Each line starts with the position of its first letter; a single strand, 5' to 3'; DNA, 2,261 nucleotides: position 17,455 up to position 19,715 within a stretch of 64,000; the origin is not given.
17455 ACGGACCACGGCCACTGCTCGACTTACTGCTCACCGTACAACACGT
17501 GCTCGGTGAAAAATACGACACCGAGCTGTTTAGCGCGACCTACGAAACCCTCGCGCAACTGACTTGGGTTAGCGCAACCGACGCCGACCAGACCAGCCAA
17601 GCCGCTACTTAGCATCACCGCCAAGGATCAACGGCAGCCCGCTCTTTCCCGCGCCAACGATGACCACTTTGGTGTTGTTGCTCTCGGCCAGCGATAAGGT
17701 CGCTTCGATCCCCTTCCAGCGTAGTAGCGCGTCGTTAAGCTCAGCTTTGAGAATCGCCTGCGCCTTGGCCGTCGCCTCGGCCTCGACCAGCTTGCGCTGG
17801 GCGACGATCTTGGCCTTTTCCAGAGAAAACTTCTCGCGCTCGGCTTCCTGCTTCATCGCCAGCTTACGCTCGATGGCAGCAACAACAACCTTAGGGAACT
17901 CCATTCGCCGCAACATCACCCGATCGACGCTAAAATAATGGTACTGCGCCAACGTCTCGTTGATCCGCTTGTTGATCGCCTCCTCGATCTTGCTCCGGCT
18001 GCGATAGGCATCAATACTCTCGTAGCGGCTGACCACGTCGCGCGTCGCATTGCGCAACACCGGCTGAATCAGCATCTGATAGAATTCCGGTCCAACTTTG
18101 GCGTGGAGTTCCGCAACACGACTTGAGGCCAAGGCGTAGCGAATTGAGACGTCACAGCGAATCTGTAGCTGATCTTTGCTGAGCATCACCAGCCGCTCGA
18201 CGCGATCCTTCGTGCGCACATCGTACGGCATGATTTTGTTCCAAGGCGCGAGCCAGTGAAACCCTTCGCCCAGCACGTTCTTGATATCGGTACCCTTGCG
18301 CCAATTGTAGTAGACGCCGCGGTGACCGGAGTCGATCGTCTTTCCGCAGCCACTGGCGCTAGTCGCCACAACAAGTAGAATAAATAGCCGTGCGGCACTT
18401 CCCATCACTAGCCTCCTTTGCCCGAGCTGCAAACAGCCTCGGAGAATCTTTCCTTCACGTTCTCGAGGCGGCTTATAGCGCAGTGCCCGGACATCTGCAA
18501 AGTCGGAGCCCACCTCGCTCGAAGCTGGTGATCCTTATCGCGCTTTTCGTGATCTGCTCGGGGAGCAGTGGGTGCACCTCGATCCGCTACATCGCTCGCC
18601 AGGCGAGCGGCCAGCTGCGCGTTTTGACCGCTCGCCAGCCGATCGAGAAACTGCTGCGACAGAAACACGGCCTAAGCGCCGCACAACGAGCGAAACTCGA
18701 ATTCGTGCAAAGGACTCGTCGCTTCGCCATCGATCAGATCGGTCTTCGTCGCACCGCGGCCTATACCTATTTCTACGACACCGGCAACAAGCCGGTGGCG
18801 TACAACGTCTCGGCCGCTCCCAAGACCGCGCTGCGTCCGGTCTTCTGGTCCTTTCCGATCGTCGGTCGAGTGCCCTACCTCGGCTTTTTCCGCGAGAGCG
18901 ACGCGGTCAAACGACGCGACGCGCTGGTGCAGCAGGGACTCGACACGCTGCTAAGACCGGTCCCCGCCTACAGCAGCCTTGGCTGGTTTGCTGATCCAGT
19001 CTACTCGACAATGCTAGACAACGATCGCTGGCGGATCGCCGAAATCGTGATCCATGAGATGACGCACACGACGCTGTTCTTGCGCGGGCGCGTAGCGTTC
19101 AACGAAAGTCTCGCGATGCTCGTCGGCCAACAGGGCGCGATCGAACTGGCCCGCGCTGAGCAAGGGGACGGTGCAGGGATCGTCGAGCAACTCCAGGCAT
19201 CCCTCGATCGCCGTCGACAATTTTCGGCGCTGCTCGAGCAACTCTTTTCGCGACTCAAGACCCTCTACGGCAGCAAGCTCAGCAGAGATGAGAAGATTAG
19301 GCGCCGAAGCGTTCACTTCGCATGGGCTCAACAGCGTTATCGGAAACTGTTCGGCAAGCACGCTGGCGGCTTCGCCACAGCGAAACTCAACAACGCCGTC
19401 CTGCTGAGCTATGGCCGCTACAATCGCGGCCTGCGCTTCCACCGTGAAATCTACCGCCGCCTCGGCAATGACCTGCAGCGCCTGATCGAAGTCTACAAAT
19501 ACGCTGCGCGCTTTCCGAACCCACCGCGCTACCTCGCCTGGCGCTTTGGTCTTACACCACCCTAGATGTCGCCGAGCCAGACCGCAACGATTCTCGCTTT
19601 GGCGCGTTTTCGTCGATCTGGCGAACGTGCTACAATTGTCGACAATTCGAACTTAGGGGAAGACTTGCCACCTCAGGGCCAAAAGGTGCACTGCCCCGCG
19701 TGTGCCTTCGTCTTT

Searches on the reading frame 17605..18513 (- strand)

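Call 42: search_protein_families(library=pfam, proteins=[window:17605-18513:-], max_evalue=0.0001)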
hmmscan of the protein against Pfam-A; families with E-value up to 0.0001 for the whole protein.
window:17605-18513:- (302 aa): 1 family
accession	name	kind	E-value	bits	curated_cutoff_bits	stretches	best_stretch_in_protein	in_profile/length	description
PF01145.31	Band_7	-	8.2e-32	111.1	23.6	1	59-232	2-166/176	SPFH domain / Band 7 family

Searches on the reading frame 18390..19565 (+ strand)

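Call 42: search_protein_families(library=pfam, proteins=[window:18390-19565:+], max_evalue=0.0001)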
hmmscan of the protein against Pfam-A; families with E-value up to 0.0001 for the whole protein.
window:18390-19565:+ (391 aa): 1 family
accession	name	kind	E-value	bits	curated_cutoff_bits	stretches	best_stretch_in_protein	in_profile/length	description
PF10023.15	Aminopep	-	1.2e-79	268.4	25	1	67-377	2-315/322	Putative aminopeptidase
